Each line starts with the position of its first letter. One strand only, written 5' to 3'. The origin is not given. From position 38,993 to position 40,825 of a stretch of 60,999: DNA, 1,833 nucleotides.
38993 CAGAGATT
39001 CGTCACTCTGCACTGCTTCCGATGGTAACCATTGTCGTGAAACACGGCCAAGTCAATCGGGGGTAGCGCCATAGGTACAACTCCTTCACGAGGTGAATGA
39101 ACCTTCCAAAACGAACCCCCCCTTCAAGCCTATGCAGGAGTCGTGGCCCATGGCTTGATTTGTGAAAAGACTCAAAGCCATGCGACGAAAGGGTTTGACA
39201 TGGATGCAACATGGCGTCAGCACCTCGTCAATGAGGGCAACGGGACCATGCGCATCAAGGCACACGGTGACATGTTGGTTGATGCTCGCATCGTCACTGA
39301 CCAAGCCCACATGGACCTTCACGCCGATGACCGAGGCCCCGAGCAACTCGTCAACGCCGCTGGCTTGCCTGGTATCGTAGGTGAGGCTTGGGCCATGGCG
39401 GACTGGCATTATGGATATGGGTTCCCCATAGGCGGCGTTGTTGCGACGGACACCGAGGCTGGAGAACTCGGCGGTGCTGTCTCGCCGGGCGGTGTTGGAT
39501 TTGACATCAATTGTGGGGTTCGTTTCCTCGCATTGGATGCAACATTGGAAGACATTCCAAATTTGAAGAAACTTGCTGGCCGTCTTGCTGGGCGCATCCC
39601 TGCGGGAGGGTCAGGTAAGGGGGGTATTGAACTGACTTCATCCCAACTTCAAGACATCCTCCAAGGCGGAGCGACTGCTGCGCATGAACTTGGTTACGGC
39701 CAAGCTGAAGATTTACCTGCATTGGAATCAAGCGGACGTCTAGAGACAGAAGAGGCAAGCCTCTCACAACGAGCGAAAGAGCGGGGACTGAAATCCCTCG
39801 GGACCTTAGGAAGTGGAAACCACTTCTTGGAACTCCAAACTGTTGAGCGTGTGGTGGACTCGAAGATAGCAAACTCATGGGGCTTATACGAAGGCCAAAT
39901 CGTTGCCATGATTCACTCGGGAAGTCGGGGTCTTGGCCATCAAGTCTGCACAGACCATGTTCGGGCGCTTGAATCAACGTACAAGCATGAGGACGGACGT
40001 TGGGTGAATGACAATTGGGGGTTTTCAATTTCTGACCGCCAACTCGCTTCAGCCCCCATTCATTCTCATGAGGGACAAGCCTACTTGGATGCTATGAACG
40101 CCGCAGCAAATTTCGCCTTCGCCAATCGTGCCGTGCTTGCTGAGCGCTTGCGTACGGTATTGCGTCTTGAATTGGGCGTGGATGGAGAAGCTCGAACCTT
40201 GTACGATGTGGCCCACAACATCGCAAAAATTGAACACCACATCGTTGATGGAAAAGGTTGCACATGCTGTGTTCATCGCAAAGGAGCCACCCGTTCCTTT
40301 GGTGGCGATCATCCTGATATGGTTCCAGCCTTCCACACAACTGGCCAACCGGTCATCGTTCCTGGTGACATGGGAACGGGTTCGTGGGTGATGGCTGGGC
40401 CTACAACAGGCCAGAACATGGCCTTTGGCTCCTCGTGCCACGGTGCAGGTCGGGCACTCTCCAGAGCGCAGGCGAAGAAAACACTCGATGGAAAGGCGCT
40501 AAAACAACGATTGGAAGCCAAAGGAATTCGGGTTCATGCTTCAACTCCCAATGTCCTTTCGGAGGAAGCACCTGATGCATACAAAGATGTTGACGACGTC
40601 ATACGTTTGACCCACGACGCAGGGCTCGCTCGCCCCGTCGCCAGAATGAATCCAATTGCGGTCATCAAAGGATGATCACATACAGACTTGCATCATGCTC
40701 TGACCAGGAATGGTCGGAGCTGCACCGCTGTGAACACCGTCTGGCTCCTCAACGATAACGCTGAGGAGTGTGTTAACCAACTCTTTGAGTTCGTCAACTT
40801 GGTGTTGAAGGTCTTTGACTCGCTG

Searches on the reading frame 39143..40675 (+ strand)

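Call 70: search_protein_families(library=pfam, proteins=[window:39143-40675:+], max_evalue=0.00001)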
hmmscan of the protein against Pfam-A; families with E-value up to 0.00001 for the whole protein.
window:39143-40675:+ (510 aa): 1 family
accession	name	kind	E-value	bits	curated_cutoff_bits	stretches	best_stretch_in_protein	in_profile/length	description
PF01139.22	RtcB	-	4.5e-147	491.1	27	1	68-510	1-426/426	tRNA-splicing ligase RtcB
